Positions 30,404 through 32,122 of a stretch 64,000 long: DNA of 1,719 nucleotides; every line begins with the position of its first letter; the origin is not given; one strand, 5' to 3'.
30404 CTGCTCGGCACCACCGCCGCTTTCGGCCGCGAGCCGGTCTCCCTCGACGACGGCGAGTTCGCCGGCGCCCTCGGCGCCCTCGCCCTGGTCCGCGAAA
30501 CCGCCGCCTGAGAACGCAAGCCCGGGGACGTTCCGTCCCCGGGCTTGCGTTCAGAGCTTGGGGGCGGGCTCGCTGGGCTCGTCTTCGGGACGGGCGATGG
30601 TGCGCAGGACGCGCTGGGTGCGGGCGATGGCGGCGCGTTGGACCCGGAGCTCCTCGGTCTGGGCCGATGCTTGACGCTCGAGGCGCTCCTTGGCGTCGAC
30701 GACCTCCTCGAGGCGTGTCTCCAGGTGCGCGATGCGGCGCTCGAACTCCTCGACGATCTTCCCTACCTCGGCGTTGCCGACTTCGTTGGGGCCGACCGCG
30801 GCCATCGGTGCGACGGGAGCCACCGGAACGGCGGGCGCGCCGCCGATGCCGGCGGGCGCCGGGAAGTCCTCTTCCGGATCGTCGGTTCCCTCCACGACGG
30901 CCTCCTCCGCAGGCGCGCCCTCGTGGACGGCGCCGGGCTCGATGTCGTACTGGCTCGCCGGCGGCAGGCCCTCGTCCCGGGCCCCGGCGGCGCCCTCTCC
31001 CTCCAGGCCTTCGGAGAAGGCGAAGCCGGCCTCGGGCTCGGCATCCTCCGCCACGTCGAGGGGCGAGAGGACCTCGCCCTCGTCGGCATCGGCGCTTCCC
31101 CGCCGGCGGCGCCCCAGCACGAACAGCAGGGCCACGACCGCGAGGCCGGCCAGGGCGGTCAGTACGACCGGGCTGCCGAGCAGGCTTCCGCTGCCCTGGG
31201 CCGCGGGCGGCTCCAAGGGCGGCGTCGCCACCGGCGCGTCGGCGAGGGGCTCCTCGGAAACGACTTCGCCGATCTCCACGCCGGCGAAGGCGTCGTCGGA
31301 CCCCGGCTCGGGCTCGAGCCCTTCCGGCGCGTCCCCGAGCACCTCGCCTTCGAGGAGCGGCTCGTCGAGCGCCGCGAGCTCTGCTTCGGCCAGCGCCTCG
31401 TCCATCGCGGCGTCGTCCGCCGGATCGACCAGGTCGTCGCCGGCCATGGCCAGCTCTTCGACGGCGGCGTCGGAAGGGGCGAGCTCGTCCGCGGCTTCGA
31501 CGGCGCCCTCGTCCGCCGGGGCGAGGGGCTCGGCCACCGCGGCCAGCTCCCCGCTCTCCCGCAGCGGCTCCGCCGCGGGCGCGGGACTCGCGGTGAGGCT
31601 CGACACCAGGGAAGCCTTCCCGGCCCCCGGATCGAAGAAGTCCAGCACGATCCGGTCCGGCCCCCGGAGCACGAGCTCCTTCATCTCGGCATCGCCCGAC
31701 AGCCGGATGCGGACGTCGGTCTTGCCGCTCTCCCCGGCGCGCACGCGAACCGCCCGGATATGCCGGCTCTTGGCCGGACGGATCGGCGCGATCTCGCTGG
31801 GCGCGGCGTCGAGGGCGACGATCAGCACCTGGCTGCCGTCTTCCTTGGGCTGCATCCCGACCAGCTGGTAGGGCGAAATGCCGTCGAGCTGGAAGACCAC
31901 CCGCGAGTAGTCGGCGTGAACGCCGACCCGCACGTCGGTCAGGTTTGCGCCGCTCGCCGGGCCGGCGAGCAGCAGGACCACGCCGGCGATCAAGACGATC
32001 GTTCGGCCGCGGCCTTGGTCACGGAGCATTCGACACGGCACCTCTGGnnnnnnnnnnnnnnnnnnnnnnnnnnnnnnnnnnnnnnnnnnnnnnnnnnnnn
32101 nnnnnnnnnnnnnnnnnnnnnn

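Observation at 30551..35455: Tightly coupled five-gene operon: Zn-ribbon peptide, paired ArsA/Get3-like ATPases, signal-less TroA/BtuF-fold protein, and an AMIN-TM-coiled-coil envelope protein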

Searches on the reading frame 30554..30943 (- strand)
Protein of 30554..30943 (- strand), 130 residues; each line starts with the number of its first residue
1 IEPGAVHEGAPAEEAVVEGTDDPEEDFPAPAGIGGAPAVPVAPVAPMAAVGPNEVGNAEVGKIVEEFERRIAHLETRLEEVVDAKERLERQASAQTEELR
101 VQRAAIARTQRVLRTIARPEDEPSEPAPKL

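Call 29: find_homologous_proteins(query=window:30554-30943:-, max_evalue=0.01)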
Query window:30554-30943:- (130 aa): 332 proteins with E <= 0.01 among 432 candidates; the best 120 are listed.
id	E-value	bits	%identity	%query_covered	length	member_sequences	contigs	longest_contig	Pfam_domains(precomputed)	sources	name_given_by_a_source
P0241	2.6e-38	149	66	100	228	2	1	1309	-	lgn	-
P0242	3.5e-34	136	70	81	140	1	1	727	-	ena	-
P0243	6.1e-34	135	84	67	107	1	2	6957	-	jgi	jgi:septal ring factor EnvC (AmiA/AmiB activator)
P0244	1.3e-32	131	68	80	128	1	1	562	-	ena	-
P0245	4.4e-25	106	80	55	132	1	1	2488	-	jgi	jgi:hypothetical protein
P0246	9.1e-25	105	72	55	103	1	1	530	-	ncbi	-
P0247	2.2e-24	104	76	57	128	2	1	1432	-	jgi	jgi:Sec-independent protein translocase protein TatA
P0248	2.5e-24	104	76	55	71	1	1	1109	-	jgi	jgi:chromosome segregation ATPase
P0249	2.6e-24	104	62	80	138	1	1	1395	-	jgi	jgi:hypothetical protein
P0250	1.8e-23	101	75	53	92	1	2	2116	-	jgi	jgi:septal ring factor EnvC (AmiA/AmiB activator)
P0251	2.6e-23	101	65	75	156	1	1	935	-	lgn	-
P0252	2.9e-22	97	71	66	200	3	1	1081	-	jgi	jgi:hypothetical protein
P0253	3.5e-22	97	66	59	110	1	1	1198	-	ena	-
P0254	5.8e-22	96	61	66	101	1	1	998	-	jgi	jgi:septal ring factor EnvC (AmiA/AmiB activator)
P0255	1.5e-21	95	77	50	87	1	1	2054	-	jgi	jgi:hypothetical protein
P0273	1.4e-19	89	64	56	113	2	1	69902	-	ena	-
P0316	1.1e-17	82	70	52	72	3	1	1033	PF24627.2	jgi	jgi:septal ring factor EnvC (AmiA/AmiB activator)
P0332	3.0e-17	81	63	55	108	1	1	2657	PF24627.2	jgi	jgi:septal ring factor EnvC (AmiA/AmiB activator)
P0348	7.7e-17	80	57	63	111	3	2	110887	-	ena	-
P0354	9.4e-17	79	63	53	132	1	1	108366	-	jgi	jgi:septal ring factor EnvC (AmiA/AmiB activator)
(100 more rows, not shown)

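Call 30: find_encoding_contigs(protein=P0348, flank=7000, max_places=2)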
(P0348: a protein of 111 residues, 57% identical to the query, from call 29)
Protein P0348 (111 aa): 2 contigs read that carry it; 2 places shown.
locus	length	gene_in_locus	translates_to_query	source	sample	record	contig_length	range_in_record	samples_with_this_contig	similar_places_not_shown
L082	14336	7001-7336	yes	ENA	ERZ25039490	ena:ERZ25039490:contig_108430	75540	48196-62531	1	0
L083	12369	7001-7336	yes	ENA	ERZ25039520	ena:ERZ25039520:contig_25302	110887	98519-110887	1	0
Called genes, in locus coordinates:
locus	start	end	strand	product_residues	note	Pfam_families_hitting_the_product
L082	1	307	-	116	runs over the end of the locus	PF03061:4HBT (weak)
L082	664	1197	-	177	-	-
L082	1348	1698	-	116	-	PF00296:Bac_luciferase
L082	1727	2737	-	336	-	-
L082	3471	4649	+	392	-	PF02374:ArsA_ATPase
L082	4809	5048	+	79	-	-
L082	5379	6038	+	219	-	PF11741:AMIN (faint), PF24837:AMIN-like (faint)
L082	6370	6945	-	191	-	-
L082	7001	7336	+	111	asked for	-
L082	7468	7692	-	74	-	-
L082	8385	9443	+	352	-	PF13191:AAA_16 (weak), PF13401:AAA_22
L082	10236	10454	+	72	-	-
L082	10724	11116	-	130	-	PF01323:DSBA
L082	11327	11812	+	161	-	-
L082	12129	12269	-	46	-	-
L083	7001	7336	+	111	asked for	-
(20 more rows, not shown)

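Call 31: find_encoding_contigs(protein=P0273, flank=7000, max_places=2)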
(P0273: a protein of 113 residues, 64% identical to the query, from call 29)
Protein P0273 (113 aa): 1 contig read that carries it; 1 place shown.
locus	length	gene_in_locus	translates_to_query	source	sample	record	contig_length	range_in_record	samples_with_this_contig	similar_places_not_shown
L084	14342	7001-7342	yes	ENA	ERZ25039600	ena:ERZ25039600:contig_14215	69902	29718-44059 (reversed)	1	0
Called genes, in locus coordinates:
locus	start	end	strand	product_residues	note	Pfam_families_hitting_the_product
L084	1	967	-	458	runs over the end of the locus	-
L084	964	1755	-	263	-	PF13472:Lipase_GDSL_2 (weak)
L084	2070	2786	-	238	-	PF03061:4HBT (weak)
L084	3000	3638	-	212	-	-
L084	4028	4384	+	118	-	PF17886:ArsA_HSP20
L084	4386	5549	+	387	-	PF02374:ArsA_ATPase, PF13614:AAA_31, PF17886:ArsA_HSP20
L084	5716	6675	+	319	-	PF24837:AMIN-like (faint)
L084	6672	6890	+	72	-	-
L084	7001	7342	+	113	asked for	-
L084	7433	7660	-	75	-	-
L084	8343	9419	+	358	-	PF01637:ATPase_2 (weak), PF13191:AAA_16, PF13604:AAA_30 (faint), PF20703:nSTAND1 (weak), PF13245:AAA_19 (weak), PF13401:AAA_22, PF00004:AAA (weak)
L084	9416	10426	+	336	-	-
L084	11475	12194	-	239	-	PF02146:SIR2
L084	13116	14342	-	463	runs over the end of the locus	PF00293:NUDIX, PF00296:Bac_luciferase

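Call 32: find_encoding_contigs(protein=P0354, flank=7000, max_places=2)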
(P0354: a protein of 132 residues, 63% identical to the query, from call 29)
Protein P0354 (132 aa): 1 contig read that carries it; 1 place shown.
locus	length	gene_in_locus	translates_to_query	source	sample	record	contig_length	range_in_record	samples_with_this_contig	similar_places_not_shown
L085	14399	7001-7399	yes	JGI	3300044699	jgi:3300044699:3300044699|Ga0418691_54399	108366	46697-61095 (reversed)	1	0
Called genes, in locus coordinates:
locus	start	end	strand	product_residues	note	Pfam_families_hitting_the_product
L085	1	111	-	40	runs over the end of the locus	-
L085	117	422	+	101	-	PF01061:ABC2_membrane, PF12698:ABC2_membrane_3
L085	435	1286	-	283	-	PF00561:Abhydrolase_1, PF12146:Hydrolase_4 (weak), PF12697:Abhydrolase_6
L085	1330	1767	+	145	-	PF07719:TPR_2 (faint), PF07721:TPR_4 (faint), PF13424:TPR_12 (faint), PF14559:TPR_19 (weak), PF13431:TPR_17 (faint)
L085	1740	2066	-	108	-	-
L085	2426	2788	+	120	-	PF02374:ArsA_ATPase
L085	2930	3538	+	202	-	PF02374:ArsA_ATPase, PF17886:ArsA_HSP20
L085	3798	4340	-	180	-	-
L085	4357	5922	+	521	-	PF17886:ArsA_HSP20, PF01497:Peripla_BP_2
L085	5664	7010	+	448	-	PF24837:AMIN-like (faint)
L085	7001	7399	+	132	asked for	-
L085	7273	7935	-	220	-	PF03630:Fumble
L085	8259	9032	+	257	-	PF13191:AAA_16, PF13401:AAA_22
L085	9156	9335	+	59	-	-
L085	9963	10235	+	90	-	-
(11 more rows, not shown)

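Call 34: search_protein_families(library=pfam, proteins=[P0332, P0316, window:30554-30943:-], max_evalue=10)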
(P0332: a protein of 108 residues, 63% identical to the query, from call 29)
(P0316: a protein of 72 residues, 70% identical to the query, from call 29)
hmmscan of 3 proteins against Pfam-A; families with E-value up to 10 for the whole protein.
P0332 (108 aa): 17 families
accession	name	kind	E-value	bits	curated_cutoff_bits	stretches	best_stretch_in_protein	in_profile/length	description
PF24627.1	PUMA_CC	-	1.6e-06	28.4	30.1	1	40-95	14-69/74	PUMA coiled-coil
PF04102.17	SlyX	-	0.0011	20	30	1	40-98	2-60/67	SlyX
PF24481.2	CT398_CC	-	0.0019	18.5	27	1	18-93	72-147/180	CT398-like coiled coil hairpin domain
PF11559.13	ADIP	-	0.0031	18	34.3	1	36-92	75-131/151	Afadin- and alpha -actinin-Binding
PF05278.17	PEARLI-4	-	0.0043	17.1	29.9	1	36-96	140-199/234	Arabidopsis phospholipase-like protein (PEARLI 4)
PF07889.17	DUF1664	-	0.01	16.3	34.6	1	34-94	59-119/124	Protein of unknown function (DUF1664)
PF20269.3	CATRA-N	-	0.014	15.7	27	1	43-92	39-89/203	CASPASE and TPR Repeat-Associated N-terminal domain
PF06103.16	DUF948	-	0.017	15.7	37.2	1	29-90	28-89/89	Bacterial protein of unknown function (DUF948)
PF07200.18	Mod_r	-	0.021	15.2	30.1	1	34-95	20-80/146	Modifier of rudimentary (Mod(r)) protein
PF08614.16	ATG16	-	0.023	15.3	33.7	1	38-94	92-148/200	Autophagy protein 16 (ATG16)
PF15619.11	Lebercilin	-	0.04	13.9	34.3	1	55-95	53-93/193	Ciliary protein causing Leber congenital amaurosis disease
PF15294.11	Leu_zip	-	0.065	13.2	28.2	1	38-95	144-199/275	Leucine zipper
PF20270.3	CATRA-C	-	0.068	14.3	24.6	1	32-93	27-90/137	CASPASE and TPR Repeat-Associated C-terminal domain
PF01268.25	FTHFS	-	0.13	10.8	27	1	38-97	207-265/556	Formate--tetrahydrofolate ligase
PF05531.17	NPV_P10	-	0.14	13.1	29.8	1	32-69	16-52/75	Nucleopolyhedrovirus P10 protein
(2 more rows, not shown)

P0316 (72 aa): 15 families
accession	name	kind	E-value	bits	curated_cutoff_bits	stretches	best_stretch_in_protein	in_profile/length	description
PF24627.1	PUMA_CC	-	2.8e-05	24.5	30.1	1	6-56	12-62/74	PUMA coiled-coil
PF04102.17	SlyX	-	0.00044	21.3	30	1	7-66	1-61/67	SlyX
PF06103.16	DUF948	-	0.031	14.9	37.2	1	3-57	34-88/89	Bacterial protein of unknown function (DUF948)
PF07889.17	DUF1664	-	0.032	14.7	34.6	1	5-57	62-114/124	Protein of unknown function (DUF1664)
PF20269.3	CATRA-N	-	0.032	14.5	27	1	10-57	38-86/203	CASPASE and TPR Repeat-Associated N-terminal domain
PF11559.13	ADIP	-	0.055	14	34.3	1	6-56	77-127/151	Afadin- and alpha -actinin-Binding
PF01519.22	DUF16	-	0.057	14.3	40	1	5-53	37-85/104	Protein of unknown function DUF16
PF15294.11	Leu_zip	-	0.068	13.1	28.2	1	6-56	144-192/275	Leucine zipper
PF16454.10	PI3K_P85_iSH2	-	0.098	12.7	31.5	1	6-58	85-137/161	Phosphatidylinositol 3-kinase regulatory subunit P85 inter-SH2 domain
PF25762.1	HAUS1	-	0.14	12.4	40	1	5-58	124-177/236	HAUS augmin-like complex subunit 1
PF05278.17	PEARLI-4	-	0.17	11.9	29.9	1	17-56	152-191/234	Arabidopsis phospholipase-like protein (PEARLI 4)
PF04977.20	DivIC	-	0.18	12.1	28.9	1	26-60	20-55/80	Septum formation initiator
PF15619.11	Lebercilin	-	0.19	11.7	34.3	1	16-57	46-87/193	Ciliary protein causing Leber congenital amaurosis disease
PF01496.24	V_ATPase_I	-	0.24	9.7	30.7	1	4-53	71-120/815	V-type ATPase 116kDa subunit family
PF13094.11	CENP-Q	-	0.28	11.8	28.5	1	6-63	26-83/162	CENP-Q, a CENPA-CAD centromere complex subunit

window:30554-30943:- (130 aa): 5 families
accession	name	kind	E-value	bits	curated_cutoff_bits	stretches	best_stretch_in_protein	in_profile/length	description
PF24627.1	PUMA_CC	-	0.012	16.1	30.1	1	67-116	13-62/74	PUMA coiled-coil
PF21417.3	TH_ACT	-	0.038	14.3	27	1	62-78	23-39/70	Tyrosine 3-monooxygenase-like, ACT domain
PF10769.14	DUF2594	-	0.1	13.1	24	1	55-77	33-55/74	Protein of unknown function (DUF2594)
PF01544.23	CorA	-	0.31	10.8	27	1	61-125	124-186/292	CorA-like Mg2+ transporter protein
PF01496.24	V_ATPase_I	-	0.42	8.9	30.7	1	59-107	66-114/815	V-type ATPase 116kDa subunit family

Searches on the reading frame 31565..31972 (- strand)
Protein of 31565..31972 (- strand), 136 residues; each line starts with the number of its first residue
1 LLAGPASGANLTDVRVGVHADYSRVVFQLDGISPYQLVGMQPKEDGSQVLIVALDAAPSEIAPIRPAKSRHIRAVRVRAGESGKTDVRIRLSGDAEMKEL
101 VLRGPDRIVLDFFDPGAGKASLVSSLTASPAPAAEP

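Call 65: search_protein_families(library=pfam, alignment_id=A3, max_evalue=0.01)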
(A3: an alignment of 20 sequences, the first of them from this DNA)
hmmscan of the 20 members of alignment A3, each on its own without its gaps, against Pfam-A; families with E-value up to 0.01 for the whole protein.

A. member 1, seq(136 aa): 2 families
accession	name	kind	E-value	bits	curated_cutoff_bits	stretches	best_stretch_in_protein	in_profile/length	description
PF24837.1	AMIN-like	-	6.1e-08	33.3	27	1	10-112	2-127/129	AMIN-like domain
PF11741.13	AMIN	-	2e-07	31.5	20.5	1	74-113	1-39/101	AMIN domain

B. families by the number of members that match (of 20 scanned): 2 families
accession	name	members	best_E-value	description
PF11741.13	AMIN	20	7e-10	AMIN domain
PF24837.1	AMIN-like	19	5.8e-09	AMIN-like domain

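Call 66: search_solved_structures(query=A3, max_evalue=1)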
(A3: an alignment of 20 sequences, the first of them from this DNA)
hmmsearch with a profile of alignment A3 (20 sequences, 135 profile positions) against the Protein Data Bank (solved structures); distinct sequences matched with E-value up to 1: 2.
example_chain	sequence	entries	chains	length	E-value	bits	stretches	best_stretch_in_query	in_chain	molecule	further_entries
5h3k_A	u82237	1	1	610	4.8e-05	26.7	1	4-117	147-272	Slr0280 protein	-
4bin_A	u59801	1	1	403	0.0011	22.2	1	66-111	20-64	N-ACETYLMURAMOYL-L-ALANINE AMIDASE AMIC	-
